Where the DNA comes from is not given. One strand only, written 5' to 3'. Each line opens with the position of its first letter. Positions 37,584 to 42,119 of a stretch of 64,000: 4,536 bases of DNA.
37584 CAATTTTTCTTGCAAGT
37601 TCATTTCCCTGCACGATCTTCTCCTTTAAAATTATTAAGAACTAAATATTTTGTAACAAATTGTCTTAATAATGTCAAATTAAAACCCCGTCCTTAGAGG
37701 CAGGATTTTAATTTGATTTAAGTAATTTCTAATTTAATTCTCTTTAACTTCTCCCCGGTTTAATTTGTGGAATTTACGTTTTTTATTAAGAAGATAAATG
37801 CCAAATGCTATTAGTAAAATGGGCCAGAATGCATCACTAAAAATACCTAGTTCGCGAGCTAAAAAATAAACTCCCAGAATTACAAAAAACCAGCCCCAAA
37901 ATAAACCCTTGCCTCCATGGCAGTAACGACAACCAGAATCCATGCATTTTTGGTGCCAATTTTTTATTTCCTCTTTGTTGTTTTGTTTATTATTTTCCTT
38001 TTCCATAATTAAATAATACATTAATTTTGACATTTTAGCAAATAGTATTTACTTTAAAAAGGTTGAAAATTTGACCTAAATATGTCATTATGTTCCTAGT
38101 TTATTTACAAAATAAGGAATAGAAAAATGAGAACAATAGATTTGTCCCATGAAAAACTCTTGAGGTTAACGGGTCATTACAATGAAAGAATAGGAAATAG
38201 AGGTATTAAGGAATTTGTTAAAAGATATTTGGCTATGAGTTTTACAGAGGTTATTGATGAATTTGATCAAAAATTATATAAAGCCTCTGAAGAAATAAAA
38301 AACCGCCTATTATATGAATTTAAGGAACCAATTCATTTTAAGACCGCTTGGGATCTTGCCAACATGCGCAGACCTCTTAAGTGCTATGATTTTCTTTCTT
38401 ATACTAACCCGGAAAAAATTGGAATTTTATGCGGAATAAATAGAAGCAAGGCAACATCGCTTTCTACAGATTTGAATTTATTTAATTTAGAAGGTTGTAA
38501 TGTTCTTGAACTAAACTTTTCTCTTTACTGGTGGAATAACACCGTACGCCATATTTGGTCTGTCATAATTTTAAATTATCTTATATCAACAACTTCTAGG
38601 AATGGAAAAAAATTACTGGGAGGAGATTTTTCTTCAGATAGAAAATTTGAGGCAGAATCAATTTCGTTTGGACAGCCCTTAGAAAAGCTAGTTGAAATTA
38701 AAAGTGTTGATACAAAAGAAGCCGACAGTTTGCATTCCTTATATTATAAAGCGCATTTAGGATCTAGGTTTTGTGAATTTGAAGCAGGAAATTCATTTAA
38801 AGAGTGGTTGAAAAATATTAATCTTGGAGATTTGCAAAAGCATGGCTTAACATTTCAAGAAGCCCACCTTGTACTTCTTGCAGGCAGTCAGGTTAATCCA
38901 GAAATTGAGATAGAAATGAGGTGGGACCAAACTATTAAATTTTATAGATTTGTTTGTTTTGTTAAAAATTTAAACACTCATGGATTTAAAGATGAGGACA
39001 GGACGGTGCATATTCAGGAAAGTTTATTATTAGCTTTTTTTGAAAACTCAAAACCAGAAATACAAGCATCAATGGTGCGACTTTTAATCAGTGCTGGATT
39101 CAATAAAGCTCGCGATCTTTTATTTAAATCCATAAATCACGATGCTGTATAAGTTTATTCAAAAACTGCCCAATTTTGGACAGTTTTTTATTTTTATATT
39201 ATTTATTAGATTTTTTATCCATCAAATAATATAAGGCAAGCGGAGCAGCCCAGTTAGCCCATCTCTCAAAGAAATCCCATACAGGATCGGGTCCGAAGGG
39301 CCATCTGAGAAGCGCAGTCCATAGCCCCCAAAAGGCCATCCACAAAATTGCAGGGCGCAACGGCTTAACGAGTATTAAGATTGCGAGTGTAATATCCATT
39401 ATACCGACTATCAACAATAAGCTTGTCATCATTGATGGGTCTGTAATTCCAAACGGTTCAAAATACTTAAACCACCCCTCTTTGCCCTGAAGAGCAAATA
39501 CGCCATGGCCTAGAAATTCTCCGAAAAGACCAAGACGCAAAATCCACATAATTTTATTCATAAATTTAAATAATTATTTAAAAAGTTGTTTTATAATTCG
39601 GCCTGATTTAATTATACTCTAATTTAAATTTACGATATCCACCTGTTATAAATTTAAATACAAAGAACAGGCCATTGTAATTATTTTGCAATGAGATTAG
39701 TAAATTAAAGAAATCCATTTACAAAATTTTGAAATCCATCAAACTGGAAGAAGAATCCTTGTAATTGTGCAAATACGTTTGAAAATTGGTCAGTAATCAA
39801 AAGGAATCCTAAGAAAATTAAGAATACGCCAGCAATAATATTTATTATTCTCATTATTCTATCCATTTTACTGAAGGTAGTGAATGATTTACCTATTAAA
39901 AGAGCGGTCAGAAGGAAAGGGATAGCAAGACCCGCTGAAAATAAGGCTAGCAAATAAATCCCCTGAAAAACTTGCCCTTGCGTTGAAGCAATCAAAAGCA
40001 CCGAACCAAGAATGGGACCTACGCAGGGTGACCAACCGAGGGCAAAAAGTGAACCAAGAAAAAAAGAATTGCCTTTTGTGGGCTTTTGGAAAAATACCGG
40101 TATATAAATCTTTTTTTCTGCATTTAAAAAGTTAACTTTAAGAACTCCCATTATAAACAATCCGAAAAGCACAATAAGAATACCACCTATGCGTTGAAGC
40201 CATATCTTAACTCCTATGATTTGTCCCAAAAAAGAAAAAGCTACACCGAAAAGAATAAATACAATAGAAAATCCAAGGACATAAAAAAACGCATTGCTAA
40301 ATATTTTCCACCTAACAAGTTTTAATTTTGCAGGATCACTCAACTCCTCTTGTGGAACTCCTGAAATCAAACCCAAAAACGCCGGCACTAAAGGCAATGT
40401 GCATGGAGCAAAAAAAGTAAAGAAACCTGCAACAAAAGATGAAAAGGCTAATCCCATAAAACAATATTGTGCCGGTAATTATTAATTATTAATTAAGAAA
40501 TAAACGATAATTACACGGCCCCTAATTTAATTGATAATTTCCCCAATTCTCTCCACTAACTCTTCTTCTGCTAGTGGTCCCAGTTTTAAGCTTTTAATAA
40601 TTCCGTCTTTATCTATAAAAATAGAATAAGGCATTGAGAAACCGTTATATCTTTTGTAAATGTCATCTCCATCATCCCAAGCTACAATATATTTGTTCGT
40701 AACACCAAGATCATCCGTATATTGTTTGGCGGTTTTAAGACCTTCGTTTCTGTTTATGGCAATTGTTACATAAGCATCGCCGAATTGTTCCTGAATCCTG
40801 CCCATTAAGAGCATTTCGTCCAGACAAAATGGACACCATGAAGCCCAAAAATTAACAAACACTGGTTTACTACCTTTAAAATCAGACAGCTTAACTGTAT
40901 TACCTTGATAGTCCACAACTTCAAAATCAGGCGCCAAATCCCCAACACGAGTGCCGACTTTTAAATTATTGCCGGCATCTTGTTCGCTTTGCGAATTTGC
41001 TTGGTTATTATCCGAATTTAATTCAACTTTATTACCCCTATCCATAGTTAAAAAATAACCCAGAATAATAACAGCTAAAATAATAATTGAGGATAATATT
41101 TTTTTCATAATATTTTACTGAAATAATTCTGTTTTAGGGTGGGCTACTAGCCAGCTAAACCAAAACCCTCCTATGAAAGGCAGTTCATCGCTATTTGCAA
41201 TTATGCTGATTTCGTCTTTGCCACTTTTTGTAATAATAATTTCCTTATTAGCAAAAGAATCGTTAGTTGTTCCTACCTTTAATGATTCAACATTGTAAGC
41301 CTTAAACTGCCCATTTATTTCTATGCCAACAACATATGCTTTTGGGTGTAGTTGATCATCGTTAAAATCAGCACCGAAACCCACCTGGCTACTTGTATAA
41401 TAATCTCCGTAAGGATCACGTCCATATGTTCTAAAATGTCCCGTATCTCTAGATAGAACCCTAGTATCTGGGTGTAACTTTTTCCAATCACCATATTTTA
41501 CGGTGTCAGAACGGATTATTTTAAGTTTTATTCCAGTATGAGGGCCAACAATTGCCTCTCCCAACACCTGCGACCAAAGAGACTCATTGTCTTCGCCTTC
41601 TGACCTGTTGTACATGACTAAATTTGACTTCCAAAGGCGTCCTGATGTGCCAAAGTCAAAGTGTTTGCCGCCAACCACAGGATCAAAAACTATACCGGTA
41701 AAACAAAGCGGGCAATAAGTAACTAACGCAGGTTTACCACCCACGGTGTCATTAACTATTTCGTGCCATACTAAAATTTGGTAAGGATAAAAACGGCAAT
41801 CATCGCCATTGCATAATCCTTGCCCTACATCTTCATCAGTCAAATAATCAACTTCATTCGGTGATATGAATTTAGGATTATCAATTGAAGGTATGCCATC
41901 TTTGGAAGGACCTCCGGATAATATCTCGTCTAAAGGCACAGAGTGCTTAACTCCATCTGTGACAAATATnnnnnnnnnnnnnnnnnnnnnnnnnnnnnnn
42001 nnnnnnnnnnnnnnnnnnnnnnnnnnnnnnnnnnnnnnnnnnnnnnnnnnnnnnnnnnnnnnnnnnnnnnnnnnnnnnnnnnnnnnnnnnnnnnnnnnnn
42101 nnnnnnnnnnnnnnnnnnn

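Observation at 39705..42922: Five-gene thiol-disulfide operon: ArsR, Trx-like, DUF3179, TlpA, CcdA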

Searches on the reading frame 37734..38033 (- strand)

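Call 3: search_protein_families(library=pfam, proteins=[window:37734-38033:-], max_evalue=0.01)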
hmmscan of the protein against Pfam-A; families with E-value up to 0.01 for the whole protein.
window:37734-38033:- (99 aa): 2 families
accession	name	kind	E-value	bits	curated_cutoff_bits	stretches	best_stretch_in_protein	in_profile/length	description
PF22570.1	LiaF-TM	-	4.2e-08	34.4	27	1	45-86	1-46/98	LiaF transmembrane domain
PF18917.5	LiaI-LiaF-like_TM1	-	7.9e-08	32.7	27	1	44-82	1-42/42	LiaI-LiaF-like transmembrane region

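Call 4: search_protein_families(library=ncbifam, proteins=[window:37734-38033:-], max_evalue=0.01)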
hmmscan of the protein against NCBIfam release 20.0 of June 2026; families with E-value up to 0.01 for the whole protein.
window:37734-38033:- (99 aa): 0 families

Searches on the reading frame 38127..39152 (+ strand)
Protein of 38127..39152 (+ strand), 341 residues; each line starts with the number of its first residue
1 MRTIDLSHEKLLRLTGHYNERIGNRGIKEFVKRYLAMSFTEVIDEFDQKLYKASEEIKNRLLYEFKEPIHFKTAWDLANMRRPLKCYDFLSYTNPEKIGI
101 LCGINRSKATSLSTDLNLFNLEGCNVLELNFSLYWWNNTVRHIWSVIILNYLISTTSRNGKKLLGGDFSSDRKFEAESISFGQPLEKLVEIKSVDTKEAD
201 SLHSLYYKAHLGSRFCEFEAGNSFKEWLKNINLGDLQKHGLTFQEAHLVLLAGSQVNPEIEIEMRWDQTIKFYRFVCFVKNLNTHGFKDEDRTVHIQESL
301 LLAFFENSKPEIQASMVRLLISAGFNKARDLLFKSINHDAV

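Call 3: search_protein_families(library=pfam, proteins=[window:38127-39152:+], max_evalue=0.01)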
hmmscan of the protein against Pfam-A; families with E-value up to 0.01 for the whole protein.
window:38127-39152:+ (341 aa): 1 family
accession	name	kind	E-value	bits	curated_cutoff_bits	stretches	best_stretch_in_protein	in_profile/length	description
PF16318.11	DUF4957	-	0.0075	16.5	30.8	0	118-163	76-121/142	Domain of unknown function (DUF4957)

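Call 4: search_protein_families(library=ncbifam, proteins=[window:38127-39152:+], max_evalue=0.01)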
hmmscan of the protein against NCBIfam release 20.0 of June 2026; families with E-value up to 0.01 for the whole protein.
window:38127-39152:+ (341 aa): 0 families

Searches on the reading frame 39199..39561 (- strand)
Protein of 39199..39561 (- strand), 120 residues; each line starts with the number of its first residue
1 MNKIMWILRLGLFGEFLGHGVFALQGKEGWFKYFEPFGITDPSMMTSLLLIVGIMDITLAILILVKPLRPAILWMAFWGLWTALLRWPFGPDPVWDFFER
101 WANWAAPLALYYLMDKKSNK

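Call 3: search_protein_families(library=pfam, proteins=[window:39199-39561:-], max_evalue=0.01)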
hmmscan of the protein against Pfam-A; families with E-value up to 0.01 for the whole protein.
window:39199-39561:- (120 aa): 1 family
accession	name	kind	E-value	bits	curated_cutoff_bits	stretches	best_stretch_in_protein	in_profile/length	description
PF07681.17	DoxX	-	0.00055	21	23.6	1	6-64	3-60/85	DoxX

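Call 4: search_protein_families(library=ncbifam, proteins=[window:39199-39561:-], max_evalue=0.01)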
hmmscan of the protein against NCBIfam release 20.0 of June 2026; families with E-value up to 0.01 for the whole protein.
window:39199-39561:- (120 aa): 0 families

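Call 69: search_protein_families(library=pfam, proteins=[window:39199-39561:-], max_evalue=10)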
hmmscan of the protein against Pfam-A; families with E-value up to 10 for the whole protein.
window:39199-39561:- (120 aa): 2 families
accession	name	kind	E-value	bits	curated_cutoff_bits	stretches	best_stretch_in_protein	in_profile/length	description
PF07681.17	DoxX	-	0.00055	21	23.6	1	6-64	3-60/85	DoxX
PF07291.16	MauE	-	0.39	11.5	27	1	1-77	1-77/128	Methylamine utilisation protein MauE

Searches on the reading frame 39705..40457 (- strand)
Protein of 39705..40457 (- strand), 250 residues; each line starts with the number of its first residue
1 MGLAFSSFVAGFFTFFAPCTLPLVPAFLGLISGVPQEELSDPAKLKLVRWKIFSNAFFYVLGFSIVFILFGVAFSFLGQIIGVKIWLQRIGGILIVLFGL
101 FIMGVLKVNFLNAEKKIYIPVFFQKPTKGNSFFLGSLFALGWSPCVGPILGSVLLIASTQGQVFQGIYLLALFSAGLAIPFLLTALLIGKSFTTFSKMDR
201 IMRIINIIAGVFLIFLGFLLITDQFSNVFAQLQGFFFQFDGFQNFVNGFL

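Call 3: search_protein_families(library=pfam, proteins=[window:39705-40457:-], max_evalue=0.01)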
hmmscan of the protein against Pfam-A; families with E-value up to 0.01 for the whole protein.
window:39705-40457:- (250 aa): 2 families
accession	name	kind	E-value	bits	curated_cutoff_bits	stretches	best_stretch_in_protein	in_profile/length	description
PF02683.22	DsbD_TM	-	1.2e-15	57.8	27.1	1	5-221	6-215/219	Cytochrome C biogenesis protein transmembrane domain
PF13386.12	DsbD_2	-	3.2e-09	37.4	24.9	1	50-218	32-198/199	Cytochrome C biogenesis protein transmembrane region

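Call 4: search_protein_families(library=ncbifam, proteins=[window:39705-40457:-], max_evalue=0.01)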
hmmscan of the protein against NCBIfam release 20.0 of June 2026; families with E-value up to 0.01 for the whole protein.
window:39705-40457:- (250 aa): 2 families
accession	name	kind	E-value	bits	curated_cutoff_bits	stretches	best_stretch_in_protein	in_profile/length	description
NF001419.0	PRK00293.1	subfamily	5.3e-10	38.5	330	1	6-229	174-390/574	protein-disulfide reductase DsbD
NF045694.1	seleno_TsoB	exception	3e-05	22.3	805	1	7-213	188-383/572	rhodanese/DsbD fusion-like selenoprotein TsoB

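Call 51: search_solved_structures(query=window:39705-40457:-, max_evalue=0.01)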
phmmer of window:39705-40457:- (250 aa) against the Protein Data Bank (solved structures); distinct sequences matched with E-value up to 0.01: 1.
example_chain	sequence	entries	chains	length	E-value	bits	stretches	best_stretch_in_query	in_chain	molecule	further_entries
5vkv_A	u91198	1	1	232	5.8e-26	95.1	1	6-235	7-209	Cytochrome c-type biogenesis protein CcdA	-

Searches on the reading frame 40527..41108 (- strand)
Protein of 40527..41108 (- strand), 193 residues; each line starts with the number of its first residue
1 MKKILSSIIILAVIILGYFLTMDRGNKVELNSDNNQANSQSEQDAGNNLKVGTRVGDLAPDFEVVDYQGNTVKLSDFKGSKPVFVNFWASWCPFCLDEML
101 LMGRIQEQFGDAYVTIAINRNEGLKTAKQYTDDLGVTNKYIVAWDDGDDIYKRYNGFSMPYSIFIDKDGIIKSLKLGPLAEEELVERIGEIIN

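Call 3: search_protein_families(library=pfam, proteins=[window:40527-41108:-], max_evalue=0.01)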
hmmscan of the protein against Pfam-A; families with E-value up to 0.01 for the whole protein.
window:40527-41108:- (193 aa): 6 families
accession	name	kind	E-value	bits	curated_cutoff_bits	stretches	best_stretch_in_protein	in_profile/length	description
PF00578.27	AhpC-TSA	-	9.3e-20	71.3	26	1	55-172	1-122/124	AhpC/TSA family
PF08534.16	Redoxin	-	2.8e-18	66.6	26.6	1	55-181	2-138/148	Redoxin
PF13905.12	Thioredoxin_8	-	4.9e-05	24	27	1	81-170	2-93/94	Thioredoxin-like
PF13098.12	Thioredoxin_2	-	5.1e-05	24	27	1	79-170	4-86/104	Thioredoxin-like domain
PF00837.23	T4_deiodinase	-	0.00066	19.5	27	1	52-110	72-132/237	Iodothyronine deiodinase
PF00085.26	Thioredoxin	-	0.0023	18.4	23.5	1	79-129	17-67/103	Thioredoxin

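Call 4: search_protein_families(library=ncbifam, proteins=[window:40527-41108:-], max_evalue=0.01)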
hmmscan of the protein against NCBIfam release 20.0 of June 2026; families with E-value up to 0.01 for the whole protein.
window:40527-41108:- (193 aa): 16 families
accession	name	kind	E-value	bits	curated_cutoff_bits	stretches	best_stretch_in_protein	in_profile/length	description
NF002854.0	PRK03147.1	subfamily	8.9e-25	87.6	170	1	53-191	36-172/176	thiol-disulfide oxidoreductase ResA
NF047696.1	ThlDiSintTplARhiz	equivalog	1.6e-12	47.7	230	1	60-172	78-194/219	thiol:disulfide interchange protein TlpA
TIGR00385.1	dsbE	subfamily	1.8e-10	40.6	123.15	1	58-188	39-167/173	DsbE family thiol:disulfide interchange protein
NF010625.0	PRK14018.1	equivalog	4.9e-10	38.5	522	1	75-185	51-166/521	bifunctional peptide-methionine (S)-S-oxide reductase MsrA/peptide-methionine (R)-S-oxide reductase MsrB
NF041202.1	StoA_CxxC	exception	5.8e-10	39.3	210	1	66-186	40-159/163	endospore biogenesis thiol-disulfide oxidoreductase StoA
NF011941.0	PRK15412.1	equivalog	2e-09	37.2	359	1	40-180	27-164/185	thiol:disulfide interchange protein DsbE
TIGR02661.1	MauD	equivalog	5.2e-08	32.6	188.6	1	52-177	45-165/189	methylamine dehydrogenase accessory protein MauD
NF041054.1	WAxxUGC_long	equivalog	5.6e-08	32.5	300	1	59-171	84-194/354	ResA-like WAxxUGC motif-containing protein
TIGR01068.1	thioredoxin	equivalog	2.7e-05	24.3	96.8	1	78-130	12-64/101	thioredoxin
NF040769.1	SelL_rel_redox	subfamily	3.7e-05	23.5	120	1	59-154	3-98/173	SelL-related redox protein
NF040737.1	peroxi_PrxU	equivalog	0.00016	21.5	270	1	29-89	13-74/233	thioredoxin-dependent peroxiredoxin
NF038285.1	deiodinase_rel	hypoth_equivalog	0.00016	21.2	250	1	48-92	171-216/347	deiodinase family protein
NF006960.0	PRK09437.1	equivalog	0.00018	21.4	140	1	54-96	5-47/156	thioredoxin-dependent thiol peroxidase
NF009668.0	PRK13189.1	equivalog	0.00034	19.9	211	1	53-146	10-107/224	peroxiredoxin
NF008229.0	PRK10996.1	equivalog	0.001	18.8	125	1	55-106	28-78/141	thioredoxin TrxC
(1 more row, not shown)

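Call 50: search_solved_structures(query=window:40527-41108:-, max_evalue=0.00001)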
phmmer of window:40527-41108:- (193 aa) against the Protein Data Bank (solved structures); distinct sequences matched with E-value up to 0.00001: 40.
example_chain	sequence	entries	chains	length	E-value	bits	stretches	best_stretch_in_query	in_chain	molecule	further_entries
4nmu_A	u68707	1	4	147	1.6e-17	67.1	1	53-185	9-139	Thiol-disulfide oxidoreductase ResA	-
3hdc_A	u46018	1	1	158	3.3e-15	59.6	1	53-177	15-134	Thioredoxin family protein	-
4hqs_A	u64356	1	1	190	3.6e-15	59.5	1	39-188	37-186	Thioredoxin family protein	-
4evm_A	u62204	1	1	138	2.7e-14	56.6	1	60-188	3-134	Thioredoxin family protein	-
3kcm_A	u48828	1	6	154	6.6e-14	55.4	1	58-179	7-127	Thioredoxin family protein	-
3c71_A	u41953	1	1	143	5.1e-13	52.5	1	56-183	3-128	Thiol-disulfide oxidoreductase resA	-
2yp6_A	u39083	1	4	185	7.6e-13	51.9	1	51-182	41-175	THIOREDOXIN FAMILY PROTEIN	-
4hqz_A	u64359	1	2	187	8.3e-13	51.8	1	51-182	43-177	Thioredoxin family protein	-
2ls5_A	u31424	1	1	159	1.3e-12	51.1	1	53-190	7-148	Uncharacterized protein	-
2lrn_A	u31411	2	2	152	1.5e-11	47.6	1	55-176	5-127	Thiol:disulfide interchange protein | Putative thiol-disulfide oxidoreductase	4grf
3c73_A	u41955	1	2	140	1.7e-11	47.5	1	59-183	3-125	Thiol-disulfide oxidoreductase resA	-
1st9_A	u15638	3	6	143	1.8e-11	47.4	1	56-183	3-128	Thiol-disulfide oxidoreductase resA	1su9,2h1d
2f9s_A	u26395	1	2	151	2.2e-11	47.2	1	56-183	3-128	Thiol-disulfide oxidoreductase resA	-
3gl3_A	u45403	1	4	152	2.3e-11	47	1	55-184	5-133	Putative Thiol:disulfide interchange protein DsbE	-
2h1b_A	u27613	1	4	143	4.7e-11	46.1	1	56-183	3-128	Thiol-disulfide oxidoreductase resA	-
1jfu_A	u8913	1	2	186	7.1e-08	35.7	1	59-178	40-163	THIOL:DISULFIDE INTERCHANGE PROTEIN TLPA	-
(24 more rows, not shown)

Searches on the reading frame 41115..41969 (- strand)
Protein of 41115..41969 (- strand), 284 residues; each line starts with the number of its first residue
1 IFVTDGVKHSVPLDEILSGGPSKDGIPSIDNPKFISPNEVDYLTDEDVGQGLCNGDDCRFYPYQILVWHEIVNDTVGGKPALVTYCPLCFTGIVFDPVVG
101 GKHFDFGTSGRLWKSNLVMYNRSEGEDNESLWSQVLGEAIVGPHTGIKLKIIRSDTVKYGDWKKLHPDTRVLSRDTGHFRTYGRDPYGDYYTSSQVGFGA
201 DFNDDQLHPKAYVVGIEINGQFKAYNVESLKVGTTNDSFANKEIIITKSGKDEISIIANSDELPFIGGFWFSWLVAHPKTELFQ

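Call 69: search_protein_families(library=pfam, proteins=[window:41115-41969:-], max_evalue=10)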
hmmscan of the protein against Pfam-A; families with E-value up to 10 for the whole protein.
window:41115-41969:- (284 aa): 1 family
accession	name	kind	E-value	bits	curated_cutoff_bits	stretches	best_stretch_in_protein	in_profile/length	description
PF11376.13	DUF3179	-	2.4e-77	260.7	27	1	23-255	1-231/292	Protein of unknown function (DUF3179)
